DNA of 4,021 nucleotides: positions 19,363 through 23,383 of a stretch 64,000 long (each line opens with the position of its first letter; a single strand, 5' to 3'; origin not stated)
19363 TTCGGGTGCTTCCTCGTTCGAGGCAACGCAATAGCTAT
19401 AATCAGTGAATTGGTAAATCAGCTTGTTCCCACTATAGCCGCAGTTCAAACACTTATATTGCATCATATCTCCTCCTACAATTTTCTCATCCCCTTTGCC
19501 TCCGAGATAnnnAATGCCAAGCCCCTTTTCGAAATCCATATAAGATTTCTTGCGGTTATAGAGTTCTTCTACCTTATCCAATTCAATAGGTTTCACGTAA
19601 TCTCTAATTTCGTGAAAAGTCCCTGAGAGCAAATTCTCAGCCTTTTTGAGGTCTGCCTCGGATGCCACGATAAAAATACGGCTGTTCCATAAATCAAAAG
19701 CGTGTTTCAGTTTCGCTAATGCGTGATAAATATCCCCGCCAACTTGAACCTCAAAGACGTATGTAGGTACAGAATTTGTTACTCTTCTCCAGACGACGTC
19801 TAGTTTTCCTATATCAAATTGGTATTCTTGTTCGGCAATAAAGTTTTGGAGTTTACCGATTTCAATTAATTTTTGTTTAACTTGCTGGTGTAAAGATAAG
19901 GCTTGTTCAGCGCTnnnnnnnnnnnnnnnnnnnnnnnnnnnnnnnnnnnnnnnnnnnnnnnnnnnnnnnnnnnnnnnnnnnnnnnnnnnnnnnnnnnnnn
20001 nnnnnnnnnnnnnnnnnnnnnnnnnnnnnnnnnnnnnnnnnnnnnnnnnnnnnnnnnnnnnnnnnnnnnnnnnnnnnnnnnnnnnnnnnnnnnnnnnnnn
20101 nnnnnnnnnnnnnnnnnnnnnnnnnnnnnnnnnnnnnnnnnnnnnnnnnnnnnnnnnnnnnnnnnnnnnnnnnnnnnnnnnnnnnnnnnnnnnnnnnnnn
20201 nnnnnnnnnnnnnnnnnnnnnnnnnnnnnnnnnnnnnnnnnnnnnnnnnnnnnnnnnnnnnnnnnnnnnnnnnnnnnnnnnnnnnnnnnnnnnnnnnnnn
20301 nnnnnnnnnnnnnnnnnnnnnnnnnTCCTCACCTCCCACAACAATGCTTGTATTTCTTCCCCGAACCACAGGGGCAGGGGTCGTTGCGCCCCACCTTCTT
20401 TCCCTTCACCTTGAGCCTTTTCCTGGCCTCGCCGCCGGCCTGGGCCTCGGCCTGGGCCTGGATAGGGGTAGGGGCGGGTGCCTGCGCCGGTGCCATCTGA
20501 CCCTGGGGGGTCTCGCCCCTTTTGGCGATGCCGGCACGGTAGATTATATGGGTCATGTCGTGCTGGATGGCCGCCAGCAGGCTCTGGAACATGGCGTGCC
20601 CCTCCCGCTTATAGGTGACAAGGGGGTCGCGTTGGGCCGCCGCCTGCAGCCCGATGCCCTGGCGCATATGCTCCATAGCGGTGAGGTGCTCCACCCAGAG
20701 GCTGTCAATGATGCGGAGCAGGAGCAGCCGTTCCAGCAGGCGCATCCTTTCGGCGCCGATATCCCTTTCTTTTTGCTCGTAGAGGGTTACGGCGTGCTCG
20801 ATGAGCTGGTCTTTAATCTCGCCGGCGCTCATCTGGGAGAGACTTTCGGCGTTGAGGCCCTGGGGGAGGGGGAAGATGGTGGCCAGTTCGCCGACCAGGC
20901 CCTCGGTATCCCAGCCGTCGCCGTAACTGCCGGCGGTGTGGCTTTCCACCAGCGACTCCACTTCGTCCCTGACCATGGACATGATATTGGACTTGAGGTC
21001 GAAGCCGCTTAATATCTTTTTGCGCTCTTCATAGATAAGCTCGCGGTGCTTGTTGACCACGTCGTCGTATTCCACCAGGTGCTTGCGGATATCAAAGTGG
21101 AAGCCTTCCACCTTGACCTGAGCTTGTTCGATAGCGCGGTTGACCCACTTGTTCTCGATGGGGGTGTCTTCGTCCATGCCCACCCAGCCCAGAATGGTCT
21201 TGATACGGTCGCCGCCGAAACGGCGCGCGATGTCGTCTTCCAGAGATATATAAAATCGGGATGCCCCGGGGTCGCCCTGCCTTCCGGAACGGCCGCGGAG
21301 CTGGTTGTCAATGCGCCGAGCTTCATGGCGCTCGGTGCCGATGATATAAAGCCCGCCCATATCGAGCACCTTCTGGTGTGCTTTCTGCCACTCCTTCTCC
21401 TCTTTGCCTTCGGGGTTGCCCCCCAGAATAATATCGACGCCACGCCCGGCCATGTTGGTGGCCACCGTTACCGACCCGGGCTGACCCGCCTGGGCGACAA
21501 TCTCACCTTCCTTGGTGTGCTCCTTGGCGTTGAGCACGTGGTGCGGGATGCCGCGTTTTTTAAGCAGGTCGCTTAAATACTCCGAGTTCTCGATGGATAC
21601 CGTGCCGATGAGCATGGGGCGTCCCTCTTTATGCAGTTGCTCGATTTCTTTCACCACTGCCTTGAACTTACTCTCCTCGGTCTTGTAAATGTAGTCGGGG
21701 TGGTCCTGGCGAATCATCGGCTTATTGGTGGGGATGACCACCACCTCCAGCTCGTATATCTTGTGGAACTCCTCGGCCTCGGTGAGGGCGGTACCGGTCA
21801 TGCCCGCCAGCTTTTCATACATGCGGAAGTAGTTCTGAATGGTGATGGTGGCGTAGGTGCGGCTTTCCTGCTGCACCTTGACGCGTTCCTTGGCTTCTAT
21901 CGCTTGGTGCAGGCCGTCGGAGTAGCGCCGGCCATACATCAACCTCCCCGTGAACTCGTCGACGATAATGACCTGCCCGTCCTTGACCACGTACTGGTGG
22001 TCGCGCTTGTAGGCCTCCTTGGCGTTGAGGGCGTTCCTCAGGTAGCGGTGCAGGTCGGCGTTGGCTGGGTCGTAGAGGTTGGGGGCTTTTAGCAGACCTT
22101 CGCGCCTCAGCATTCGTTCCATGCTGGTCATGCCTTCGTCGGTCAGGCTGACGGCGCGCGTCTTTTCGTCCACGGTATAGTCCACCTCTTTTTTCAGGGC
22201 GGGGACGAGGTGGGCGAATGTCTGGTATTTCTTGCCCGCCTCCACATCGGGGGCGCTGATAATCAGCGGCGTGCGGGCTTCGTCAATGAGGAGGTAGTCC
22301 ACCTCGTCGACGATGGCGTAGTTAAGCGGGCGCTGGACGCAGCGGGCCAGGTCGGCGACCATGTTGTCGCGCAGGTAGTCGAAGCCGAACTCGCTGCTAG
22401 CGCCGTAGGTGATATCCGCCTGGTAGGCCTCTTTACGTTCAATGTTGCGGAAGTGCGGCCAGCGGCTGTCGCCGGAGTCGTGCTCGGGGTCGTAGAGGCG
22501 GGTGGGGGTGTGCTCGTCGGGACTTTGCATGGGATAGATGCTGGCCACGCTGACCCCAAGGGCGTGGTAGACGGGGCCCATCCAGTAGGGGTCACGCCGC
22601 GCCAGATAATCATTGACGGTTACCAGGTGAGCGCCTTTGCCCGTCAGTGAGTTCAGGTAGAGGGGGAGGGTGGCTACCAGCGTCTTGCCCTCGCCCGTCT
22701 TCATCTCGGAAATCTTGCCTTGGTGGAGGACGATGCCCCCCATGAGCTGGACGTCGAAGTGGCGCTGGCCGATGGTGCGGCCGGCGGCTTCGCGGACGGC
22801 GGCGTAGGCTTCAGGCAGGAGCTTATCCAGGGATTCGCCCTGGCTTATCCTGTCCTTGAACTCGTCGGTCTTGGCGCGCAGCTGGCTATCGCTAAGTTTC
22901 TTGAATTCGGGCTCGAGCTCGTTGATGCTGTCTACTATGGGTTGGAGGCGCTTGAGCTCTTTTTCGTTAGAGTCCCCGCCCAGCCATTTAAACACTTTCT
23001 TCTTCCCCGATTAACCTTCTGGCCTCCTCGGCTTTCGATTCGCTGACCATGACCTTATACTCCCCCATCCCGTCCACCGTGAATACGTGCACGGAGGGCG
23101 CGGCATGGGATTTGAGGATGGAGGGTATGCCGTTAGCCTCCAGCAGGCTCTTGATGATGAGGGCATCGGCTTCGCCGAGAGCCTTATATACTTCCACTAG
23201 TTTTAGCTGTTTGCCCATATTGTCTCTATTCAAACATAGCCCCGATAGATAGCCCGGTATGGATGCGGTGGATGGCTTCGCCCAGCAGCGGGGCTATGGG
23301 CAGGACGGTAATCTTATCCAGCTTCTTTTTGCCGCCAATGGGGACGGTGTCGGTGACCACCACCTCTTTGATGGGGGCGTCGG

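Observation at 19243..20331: AT-rich islet: EVE/PUA-like plus nuclease-like fusion translationally hard-wired to the end of secA, with a zinc-ribbon partner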

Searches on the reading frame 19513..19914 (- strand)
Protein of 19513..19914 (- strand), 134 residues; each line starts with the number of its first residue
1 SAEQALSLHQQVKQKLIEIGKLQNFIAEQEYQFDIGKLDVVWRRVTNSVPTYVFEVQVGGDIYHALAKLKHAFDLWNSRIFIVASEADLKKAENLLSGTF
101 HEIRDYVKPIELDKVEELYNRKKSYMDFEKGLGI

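Call 22: search_solved_structures(query=A2, max_evalue=10, show_alignments=0)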
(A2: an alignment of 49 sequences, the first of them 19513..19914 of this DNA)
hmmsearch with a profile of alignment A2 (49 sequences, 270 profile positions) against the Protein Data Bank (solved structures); distinct sequences matched with E-value up to 10: 2.
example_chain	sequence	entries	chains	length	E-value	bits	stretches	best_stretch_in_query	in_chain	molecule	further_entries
1wmm_A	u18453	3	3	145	9.3e-05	25.3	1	1-48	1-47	Hypothetical UPF0310 protein PH1033 | UPF0310 protein PH1033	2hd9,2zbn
2p5d_A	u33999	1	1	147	0.00015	24.6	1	1-48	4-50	UPF0310 protein MJECL36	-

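Call 28: predict_structure(alignment_id=A2)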
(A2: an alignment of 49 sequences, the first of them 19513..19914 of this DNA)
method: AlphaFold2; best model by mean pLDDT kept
length: 134 residues; sequences in the alignment: 49
mean_pLDDT: 91.9   pTM: 0.83
mean pLDDT of the five models: 91.9, 91.2, 90.7, 90.5, 90.0
residues with pLDDT >= 90: 105; 70-90: 25; 50-70: 4; < 50: 0
segments of 3 or more residues with pLDDT < 50: none
pLDDT, mean of each block of 10 residues (from residue 1): 74 96 94 90 92 92 94 94 96 96 96 95 91 82
secondary structure, 60 per line:
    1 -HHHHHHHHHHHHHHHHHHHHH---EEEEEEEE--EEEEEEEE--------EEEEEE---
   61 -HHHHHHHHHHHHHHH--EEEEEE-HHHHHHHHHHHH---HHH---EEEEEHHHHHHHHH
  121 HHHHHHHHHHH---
elements in order: H2-22 E26-33 E36-43 E52-57 H62-76 E79-84 H86-97 E107-111 H112-131

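Call 30: fold_search(model_id=the predicted structure, library=pdb)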
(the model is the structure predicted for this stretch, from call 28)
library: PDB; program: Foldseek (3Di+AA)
matches with E <= 10: 459; with E <= 0.001: 0
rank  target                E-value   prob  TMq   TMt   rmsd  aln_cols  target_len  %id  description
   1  9dou_A                1.9e-02  0.90  0.43  0.08   9.5       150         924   15  Taeniopygia guttata R2 retrotransposon (R2Tg) initiating target-primed reverse transcription (released 2025-05-21)
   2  8q3y_A                4.0e-02  0.90  0.43  0.16   4.8       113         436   10  Crystal structure of apo Can2 from Thermoanaerobacter brockii (released 2023-11-22)
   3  9nl2_A                5.6e-02  0.66  0.39  0.07  11.9       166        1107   12  Structure of R2 retrotransposon protein from Platysternon megacephalum initiating target-primed reverse transcription (released 2025-06-18)
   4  4ac9_A                7.7e-02  0.54  0.38  0.15   9.7       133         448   14  CRYSTAL STRUCTURE OF TRANSLATION ELONGATION FACTOR SELB FROM METHANOCOCCUS MARIPALUDIS IN COMPLEX WITH GDP (released 2012-08-22)
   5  9i05_Xi               1.1e-01  0.41  0.37  0.13  12.0       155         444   14  Cryo-EM structure of the large subunit of the mitochondrial ribosome from Toxoplasma gondii (released 2025-06-11)
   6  3ijm_B                1.5e-01  0.91  0.43  0.41   4.1        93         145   17  The structure of a restriction endonuclease-like fold superfamily protein from Spirosoma linguale. (released 2009-09-22)
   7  3r3p_B                1.6e-01  0.80  0.43  0.55   6.7       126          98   10  Homing Endonuclease I-Bth0305I Catalytic Domain (released 2011-10-05)
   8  3ijm_A                2.3e-01  0.30  0.31  0.29   6.4       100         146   17  The structure of a restriction endonuclease-like fold superfamily protein from Spirosoma linguale. (released 2009-09-22)
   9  9c1b_A                2.5e-01  0.23  0.32  0.27  11.8       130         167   11  Crystal structure of GDP-bound human M-RAS protein in crystal form II (released 2024-09-11)
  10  3mgl_B                3.0e-01  0.38  0.35  0.37   5.7        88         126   11  Crystal structure of permease family protein from Vibrio cholerae (released 2010-04-21)
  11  2ph7_A                3.2e-01  0.35  0.42  0.29   6.4       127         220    8  Crystal structure of AF2093 from Archaeoglobus fulgidus (released 2007-05-08)
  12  5act_B                3.9e-01  0.21  0.31  0.22  10.3       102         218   13  W228S-Investigation of the impact from residues W228 and Y233 in the metallo-beta-lactamase GIM-1 (released 2015-12-23)
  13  2ynt_B                3.9e-01  0.18  0.30  0.20  10.2       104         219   12  GIM-1-3Mol native. Crystal structures of Pseudomonas aeruginosa GIM- 1: active site plasticity in metallo-beta-lactama (released 2013-07-24)
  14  4wfq                  4.2e-01  0.15  0.24  0.19   6.2        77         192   18  Crystal structure of TFIIH subunit (released 2015-02-18)
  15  4wnr                  4.2e-01  0.14  0.32  0.17  12.1       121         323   12  Structure of methanosarcina barkeri Roco2 RocCORdC bound to GDP (released 2014-11-05)
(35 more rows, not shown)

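Call 78: fold_search(model_id=the predicted structure, library=viral)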
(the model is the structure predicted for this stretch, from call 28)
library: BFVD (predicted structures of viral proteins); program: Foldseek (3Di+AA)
matches with E <= 10: 605; with E <= 0.001: 2
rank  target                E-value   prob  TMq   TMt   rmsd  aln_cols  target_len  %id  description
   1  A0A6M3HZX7            5.2e-04  1.00  0.58  0.65   4.3       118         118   12  (no name in the UniProt tables at hand)
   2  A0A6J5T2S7            5.5e-04  1.00  0.52  0.50   4.7       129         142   19  PD-(D/E)XK nuclease domain-containing protein [uncultured Caudovirales phage]
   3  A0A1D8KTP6            1.3e-03  0.99  0.41  0.32   7.5       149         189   11  Restriction endonuclease [Synechococcus phage S-CAM7]
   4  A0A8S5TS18            3.6e-03  0.98  0.42  0.16  14.4       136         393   13  Endonuclease-like protein [Siphoviridae sp. ctEw721]
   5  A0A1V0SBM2            5.7e-03  1.00  0.49  0.26   3.6       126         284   15  Uncharacterized protein [Catovirus CTV1]
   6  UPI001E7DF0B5         8.5e-03  1.00  0.47  0.48   7.3       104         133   10  (no name look-up for this kind of identifier)
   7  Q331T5                8.5e-03  0.99  0.52  0.36   5.6       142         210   13  (no name in the UniProt tables at hand)
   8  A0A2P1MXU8            9.1e-03  0.94  0.40  0.19   7.0       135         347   10  Uncharacterized protein [Staphylococcus phage phiSA_BS1]
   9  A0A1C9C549            9.7e-03  1.00  0.50  0.33   3.5       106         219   18  Putative Kila-N domain-containing protein [Heterosigma akashiwo virus 01]
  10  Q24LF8                1.1e-02  0.93  0.40  0.39   6.2       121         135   12  Uncharacterized protein [Clostridium phage phiCD119 (strain Clostridium difficile/United States/Govind/2006)]
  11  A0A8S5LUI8            1.3e-02  1.00  0.59  0.54   3.8       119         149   15  DNA repair protein MmcB-like [Podoviridae sp. ctrub15]
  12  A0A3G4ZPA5            1.6e-02  0.97  0.42  0.22   7.6        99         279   16  BRO-N domain containing protein [Terrestrivirus sp.]
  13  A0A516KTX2            2.0e-02  0.91  0.45  0.28   6.5       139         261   11  (no name in the UniProt tables at hand)
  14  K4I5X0                2.1e-02  0.97  0.48  0.34   5.6       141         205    8  Uncharacterized protein [Salmonella phage STML-198]
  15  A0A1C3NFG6            2.4e-02  1.00  0.54  0.29   3.4       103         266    9  (no name in the UniProt tables at hand)
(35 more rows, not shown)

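Call 83: search_protein_representatives(alignment_id=A6)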
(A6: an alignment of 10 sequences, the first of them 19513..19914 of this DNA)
Query: 10 sequences, 133 profile positions. Proteins with E-value up to 0.001 (for the whole library): 521; up to 1e-10: 350; up to 1e-30: 49. The best 150 are listed.
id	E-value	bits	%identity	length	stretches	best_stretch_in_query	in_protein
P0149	2.0e-60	218.8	-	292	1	6-133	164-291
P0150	3.5e-56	205.1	-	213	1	4-132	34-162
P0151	4.4e-55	201.6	-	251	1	5-133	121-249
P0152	1.0e-53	197.2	-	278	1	5-133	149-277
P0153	3.8e-52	192.1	-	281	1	6-133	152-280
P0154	1.4e-50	187.0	-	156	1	7-133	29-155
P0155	3.9e-50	185.6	-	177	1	4-133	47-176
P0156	3.9e-47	175.8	-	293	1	6-133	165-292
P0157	6.7e-47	175.1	-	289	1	6-133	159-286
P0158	1.6e-46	173.9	-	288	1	5-133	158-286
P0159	4.8e-46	172.3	-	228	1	7-133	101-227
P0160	3.3e-45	169.6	-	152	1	4-114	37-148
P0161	1.9e-44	167.2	-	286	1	6-133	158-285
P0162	2.3e-44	166.9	-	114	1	25-133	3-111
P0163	2.3e-43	163.7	-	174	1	4-122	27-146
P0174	4.8e-39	149.7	-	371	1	8-133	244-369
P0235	6.2e-27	110.5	-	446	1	5-129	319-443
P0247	7.4e-26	107.0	-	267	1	5-133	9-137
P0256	6.6e-25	103.9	-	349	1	5-130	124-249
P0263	1.1e-24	103.2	-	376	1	6-127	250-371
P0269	1.0e-23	100.1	-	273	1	7-132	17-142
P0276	6.1e-23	97.6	-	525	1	5-130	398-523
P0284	3.3e-22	95.2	-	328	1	3-119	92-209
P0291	5.0e-21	91.4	-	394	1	4-131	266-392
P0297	2.0e-20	89.4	-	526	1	4-128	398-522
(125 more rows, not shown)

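Call 84: search_protein_families(library=pfam, proteins=[P0276, P0297, P0235, P0291, P0247, P0269, P0256, P0284, P0174, P0263], max_evalue=0.01)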
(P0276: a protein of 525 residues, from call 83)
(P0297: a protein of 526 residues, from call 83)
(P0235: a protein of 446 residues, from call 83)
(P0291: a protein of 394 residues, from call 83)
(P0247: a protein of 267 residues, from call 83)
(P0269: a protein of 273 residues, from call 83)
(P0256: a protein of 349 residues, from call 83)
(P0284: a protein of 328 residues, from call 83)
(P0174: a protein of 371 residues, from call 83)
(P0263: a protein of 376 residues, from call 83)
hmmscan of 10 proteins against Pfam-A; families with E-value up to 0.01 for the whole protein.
P0276 (525 aa): 0 families

P0297 (526 aa): 0 families

P0235 (446 aa): 0 families

P0291 (394 aa): 2 families
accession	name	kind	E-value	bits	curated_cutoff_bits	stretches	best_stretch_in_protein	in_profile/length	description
PF08819.17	DUF1802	-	6.3e-41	140.5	25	1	5-174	1-173/174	Domain of unknown function (DUF1802)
PF13715.12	CarbopepD_reg_2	-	0.00099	19.5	32.2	1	211-274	10-74/88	CarboxypepD_reg-like domain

P0247 (267 aa): 1 family
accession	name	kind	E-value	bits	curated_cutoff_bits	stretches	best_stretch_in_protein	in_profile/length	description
PF18899.5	DUF5655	-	9.2e-13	48.7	24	1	166-266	4-105/109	Domain of unknown function (DUF5655)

P0269 (273 aa): 0 families

P0256 (349 aa): 0 families

P0284 (328 aa): 2 families
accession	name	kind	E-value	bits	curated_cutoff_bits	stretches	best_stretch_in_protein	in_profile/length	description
PF17007.11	HTH_micro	-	0.00052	19.4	27.3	1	261-327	85-150/454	HTH-like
PF18517.6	LZ3wCH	-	0.0018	18.7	26.1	1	267-295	21-49/55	Leucine zipper with capping helix domain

P0174 (371 aa): 0 families

P0263 (376 aa): 1 family
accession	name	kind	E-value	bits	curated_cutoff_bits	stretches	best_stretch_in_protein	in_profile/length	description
PF05066.19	HARE-HTH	-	1.4e-17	64.2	25.9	1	151-224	1-71/71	HB1, ASXL, restriction endonuclease HTH domain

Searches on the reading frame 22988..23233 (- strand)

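Call 73: search_protein_families(library=pfam, proteins=[window:22988-23233:-], max_evalue=0.001)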
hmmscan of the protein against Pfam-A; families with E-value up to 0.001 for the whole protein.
window:22988-23233:- (81 aa): 1 family
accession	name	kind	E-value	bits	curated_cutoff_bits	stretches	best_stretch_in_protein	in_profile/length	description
PF09413.15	DUF2007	-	2.8e-08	34.2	25.7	1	13-77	2-64/66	Putative prokaryotic signal transducing protein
